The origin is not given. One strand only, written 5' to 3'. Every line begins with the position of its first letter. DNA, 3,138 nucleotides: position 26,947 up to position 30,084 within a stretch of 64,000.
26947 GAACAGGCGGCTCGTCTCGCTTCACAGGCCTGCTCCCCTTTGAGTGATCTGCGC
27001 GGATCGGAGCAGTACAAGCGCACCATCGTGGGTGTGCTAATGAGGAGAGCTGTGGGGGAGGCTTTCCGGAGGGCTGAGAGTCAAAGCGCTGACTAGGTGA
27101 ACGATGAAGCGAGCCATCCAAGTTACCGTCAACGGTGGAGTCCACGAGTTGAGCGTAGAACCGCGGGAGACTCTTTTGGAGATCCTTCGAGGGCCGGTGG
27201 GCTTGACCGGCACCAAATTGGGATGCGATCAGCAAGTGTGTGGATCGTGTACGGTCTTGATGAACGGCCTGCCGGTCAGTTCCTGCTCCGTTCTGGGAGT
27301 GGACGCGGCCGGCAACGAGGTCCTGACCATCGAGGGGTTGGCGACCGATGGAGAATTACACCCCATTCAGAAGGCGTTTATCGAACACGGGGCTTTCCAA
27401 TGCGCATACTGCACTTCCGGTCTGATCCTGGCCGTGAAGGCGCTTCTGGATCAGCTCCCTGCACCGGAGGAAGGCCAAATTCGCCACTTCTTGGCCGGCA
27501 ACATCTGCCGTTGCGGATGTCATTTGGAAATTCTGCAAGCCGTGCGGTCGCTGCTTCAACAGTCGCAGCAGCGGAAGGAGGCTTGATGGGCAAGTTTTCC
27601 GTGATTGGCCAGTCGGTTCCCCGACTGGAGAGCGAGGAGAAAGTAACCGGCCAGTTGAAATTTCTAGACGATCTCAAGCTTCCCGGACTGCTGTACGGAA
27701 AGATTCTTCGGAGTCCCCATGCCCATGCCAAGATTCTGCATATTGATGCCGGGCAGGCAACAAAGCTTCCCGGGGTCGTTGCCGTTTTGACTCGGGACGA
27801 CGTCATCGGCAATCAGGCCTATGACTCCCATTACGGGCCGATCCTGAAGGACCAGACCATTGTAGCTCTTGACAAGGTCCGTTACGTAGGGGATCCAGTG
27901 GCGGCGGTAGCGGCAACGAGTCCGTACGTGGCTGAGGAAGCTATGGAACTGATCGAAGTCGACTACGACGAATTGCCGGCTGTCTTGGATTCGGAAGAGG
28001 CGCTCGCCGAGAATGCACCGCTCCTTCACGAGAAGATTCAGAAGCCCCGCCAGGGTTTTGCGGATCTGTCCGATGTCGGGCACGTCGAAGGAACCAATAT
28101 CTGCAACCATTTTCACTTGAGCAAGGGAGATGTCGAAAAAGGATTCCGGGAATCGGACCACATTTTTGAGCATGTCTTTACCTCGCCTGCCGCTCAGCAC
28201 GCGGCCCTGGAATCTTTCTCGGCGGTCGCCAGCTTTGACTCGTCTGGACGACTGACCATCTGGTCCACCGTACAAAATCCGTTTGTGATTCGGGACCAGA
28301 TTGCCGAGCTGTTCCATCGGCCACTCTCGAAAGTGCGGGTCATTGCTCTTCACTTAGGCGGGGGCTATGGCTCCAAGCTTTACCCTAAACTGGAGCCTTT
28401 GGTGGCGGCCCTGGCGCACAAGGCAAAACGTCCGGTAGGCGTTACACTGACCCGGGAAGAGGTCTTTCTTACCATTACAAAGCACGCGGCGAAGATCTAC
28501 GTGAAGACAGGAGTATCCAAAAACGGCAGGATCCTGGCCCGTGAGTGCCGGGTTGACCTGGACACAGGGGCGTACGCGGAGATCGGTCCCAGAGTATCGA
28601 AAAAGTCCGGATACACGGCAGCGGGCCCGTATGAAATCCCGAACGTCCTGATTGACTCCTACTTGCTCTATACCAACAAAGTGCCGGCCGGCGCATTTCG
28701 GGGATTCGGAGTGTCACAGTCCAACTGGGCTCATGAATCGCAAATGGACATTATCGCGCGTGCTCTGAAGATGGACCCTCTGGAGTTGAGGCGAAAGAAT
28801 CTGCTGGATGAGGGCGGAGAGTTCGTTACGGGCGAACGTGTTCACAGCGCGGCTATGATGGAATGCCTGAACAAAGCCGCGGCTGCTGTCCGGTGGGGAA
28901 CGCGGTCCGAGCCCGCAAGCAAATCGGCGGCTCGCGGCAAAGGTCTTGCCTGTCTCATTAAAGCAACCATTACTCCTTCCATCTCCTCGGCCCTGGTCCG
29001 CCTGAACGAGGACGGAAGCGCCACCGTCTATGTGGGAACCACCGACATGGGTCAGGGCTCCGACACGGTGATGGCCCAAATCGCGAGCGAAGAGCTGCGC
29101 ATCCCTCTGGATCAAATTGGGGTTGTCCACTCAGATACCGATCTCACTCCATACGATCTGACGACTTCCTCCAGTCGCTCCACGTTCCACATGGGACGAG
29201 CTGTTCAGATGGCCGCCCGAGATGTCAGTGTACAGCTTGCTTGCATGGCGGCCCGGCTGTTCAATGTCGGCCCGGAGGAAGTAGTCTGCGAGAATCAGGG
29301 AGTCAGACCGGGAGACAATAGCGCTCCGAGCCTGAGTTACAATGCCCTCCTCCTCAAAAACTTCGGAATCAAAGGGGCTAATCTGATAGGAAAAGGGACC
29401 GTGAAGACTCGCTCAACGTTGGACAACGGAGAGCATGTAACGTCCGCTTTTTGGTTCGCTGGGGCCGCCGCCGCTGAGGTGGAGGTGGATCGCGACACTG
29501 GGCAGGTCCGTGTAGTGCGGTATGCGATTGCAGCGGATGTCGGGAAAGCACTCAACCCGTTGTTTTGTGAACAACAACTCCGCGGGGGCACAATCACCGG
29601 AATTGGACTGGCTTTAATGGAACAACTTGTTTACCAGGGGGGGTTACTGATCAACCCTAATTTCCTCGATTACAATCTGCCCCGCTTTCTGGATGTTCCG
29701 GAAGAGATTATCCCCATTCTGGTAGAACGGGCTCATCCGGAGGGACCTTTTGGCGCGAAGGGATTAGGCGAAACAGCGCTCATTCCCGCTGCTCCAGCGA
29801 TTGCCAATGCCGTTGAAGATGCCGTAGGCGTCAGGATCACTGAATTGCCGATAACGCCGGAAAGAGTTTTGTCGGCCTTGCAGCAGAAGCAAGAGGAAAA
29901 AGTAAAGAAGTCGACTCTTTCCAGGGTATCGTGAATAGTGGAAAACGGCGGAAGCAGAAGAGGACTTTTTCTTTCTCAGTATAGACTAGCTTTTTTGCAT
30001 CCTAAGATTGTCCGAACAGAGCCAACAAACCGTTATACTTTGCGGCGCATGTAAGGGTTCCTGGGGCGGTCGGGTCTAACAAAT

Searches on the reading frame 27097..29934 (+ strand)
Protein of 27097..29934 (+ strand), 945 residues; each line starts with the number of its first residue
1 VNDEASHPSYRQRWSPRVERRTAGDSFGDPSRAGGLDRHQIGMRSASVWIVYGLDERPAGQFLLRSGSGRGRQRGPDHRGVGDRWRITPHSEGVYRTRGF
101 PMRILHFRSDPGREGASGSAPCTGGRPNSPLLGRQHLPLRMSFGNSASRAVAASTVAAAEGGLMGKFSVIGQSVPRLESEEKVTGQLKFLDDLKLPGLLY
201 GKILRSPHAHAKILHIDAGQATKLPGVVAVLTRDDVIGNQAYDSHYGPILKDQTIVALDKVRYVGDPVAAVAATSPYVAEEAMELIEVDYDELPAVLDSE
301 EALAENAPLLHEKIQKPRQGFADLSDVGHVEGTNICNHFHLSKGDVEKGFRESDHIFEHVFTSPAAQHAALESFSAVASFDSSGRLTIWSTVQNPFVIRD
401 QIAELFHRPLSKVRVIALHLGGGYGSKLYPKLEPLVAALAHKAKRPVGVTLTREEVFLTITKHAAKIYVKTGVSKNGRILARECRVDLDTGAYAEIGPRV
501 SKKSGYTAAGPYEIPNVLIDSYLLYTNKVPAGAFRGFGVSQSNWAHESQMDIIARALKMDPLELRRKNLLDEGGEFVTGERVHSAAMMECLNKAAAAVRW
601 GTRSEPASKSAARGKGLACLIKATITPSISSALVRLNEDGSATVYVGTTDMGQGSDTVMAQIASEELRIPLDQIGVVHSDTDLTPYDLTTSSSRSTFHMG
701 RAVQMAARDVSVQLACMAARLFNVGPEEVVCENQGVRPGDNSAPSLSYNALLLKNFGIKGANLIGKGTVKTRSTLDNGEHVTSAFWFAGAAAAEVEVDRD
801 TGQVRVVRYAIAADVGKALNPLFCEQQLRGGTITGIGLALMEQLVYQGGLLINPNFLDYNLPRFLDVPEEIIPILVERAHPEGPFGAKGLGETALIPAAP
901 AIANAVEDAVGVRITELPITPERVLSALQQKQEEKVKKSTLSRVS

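Call 7: search_protein_families(library=pfam, proteins=[window:27097-29934:+])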
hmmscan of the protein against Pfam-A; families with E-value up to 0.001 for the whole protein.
window:27097-29934:+ (945 aa): 3 families
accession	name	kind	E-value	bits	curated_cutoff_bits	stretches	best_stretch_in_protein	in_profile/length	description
PF20256.3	MoCoBD_2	-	4.5e-73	246.6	27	1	595-868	3-283/283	Molybdopterin cofactor-binding domain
PF02738.23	MoCoBD_1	-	4.4e-72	242.5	27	1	333-569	7-244/244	Molybdopterin cofactor-binding domain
PF01315.27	Ald_Xan_dh_C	-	2.5e-30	105.5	31.3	1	184-294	1-110/110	Aldehyde oxidase and xanthine dehydrogenase, a/b hammerhead domain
